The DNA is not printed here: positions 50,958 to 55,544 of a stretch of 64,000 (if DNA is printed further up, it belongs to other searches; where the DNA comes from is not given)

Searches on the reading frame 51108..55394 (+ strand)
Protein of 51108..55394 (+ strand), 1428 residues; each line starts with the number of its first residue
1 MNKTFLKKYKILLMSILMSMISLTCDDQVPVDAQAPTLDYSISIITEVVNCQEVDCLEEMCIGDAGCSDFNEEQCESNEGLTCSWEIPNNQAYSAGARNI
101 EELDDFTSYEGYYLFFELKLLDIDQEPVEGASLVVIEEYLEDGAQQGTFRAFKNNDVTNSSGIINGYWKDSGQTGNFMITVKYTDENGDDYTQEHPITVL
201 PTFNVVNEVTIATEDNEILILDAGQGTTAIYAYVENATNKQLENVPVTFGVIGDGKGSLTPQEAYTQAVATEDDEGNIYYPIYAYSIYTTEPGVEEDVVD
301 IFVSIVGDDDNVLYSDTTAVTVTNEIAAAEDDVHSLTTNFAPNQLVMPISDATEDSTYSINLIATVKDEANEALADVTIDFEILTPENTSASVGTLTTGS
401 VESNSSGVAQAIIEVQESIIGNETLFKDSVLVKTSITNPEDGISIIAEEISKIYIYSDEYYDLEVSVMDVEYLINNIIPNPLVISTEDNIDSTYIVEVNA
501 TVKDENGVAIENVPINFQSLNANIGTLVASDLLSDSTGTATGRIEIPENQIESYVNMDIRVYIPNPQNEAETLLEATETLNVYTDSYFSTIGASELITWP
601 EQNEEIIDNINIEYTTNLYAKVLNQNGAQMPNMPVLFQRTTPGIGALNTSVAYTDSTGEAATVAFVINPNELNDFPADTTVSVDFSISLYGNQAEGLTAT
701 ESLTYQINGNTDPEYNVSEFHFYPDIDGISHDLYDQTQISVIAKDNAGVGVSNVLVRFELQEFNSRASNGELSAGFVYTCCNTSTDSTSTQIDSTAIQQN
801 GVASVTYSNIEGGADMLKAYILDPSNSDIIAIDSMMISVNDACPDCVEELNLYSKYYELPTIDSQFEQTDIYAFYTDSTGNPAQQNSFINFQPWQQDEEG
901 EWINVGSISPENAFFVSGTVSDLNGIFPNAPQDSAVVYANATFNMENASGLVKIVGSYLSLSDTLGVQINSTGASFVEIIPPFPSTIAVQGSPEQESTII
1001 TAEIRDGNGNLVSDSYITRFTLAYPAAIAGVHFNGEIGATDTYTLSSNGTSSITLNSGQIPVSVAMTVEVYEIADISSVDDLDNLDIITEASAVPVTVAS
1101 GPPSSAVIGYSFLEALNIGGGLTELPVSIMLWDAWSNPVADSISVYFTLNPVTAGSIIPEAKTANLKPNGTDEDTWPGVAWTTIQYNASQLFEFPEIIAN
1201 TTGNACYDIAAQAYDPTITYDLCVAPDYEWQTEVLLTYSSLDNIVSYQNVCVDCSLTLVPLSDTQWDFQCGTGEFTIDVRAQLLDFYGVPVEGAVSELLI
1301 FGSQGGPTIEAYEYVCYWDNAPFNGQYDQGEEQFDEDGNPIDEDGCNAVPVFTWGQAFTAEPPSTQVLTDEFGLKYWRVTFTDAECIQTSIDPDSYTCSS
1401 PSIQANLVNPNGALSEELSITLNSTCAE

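Call 23: search_protein_families(library=pfam, proteins=[window:51108-55394:+], max_evalue=0.01)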
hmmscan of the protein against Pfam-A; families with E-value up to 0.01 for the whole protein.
window:51108-55394:+ (1428 aa): 2 families
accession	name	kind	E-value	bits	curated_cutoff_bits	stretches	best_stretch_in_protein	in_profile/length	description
PF02369.22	Big_1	-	1.6e-14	54.2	34.9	2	496-542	19-64/93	Bacterial Ig-like domain (group 1)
PF17789.7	MG4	-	3.6e-06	27.5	24.7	0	499-569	19-85/95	Macroglobulin domain MG4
